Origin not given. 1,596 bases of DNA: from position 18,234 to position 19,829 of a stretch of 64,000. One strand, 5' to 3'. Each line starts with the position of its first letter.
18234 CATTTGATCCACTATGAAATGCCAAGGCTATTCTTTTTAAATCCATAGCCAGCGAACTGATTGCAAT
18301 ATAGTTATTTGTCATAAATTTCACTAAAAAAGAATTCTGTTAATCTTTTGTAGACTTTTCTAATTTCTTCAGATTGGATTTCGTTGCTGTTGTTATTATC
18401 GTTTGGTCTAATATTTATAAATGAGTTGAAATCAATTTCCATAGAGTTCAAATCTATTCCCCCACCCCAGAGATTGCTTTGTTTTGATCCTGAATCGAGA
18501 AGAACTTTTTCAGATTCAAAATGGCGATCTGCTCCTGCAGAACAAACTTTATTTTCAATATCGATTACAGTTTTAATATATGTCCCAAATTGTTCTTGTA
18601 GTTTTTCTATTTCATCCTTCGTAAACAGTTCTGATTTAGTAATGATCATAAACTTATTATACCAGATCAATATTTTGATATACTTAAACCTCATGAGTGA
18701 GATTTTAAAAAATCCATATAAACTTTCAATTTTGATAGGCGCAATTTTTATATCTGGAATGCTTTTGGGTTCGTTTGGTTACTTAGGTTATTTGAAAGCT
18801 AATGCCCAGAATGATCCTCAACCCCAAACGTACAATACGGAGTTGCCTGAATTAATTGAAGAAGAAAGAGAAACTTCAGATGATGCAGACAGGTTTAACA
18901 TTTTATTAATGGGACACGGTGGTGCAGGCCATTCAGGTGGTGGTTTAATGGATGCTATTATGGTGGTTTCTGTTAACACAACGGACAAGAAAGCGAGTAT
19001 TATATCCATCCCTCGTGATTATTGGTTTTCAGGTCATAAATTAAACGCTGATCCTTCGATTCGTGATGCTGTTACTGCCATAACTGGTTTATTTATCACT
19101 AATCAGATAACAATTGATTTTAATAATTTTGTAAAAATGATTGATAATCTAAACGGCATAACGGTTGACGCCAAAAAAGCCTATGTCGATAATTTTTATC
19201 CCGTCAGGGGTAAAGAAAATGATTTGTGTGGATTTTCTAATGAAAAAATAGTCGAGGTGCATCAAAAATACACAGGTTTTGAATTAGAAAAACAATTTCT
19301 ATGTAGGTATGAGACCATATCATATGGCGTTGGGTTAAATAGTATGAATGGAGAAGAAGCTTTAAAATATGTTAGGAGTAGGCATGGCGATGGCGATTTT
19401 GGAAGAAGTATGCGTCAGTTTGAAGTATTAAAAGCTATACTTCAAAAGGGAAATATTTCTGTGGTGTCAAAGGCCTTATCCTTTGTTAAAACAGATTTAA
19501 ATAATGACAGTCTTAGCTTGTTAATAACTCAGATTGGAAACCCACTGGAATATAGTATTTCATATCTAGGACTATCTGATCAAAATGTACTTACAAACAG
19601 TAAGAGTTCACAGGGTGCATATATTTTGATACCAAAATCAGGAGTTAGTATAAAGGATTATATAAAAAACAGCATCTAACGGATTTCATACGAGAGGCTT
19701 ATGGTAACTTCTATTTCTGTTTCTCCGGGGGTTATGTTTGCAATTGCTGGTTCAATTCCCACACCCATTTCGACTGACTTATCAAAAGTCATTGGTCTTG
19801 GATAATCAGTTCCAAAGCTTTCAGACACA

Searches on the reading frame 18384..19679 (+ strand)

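Call 25: search_protein_families(library=pfam, proteins=[window:18384-19679:+], max_evalue=0.00001)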
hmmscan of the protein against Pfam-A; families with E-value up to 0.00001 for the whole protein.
window:18384-19679:+ (431 aa): 1 family
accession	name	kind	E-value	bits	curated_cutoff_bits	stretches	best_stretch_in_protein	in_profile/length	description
PF03816.19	LytR_cpsA_psr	-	5.4e-24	85.5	24.6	1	190-355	3-147/150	LytR_cpsA_psr family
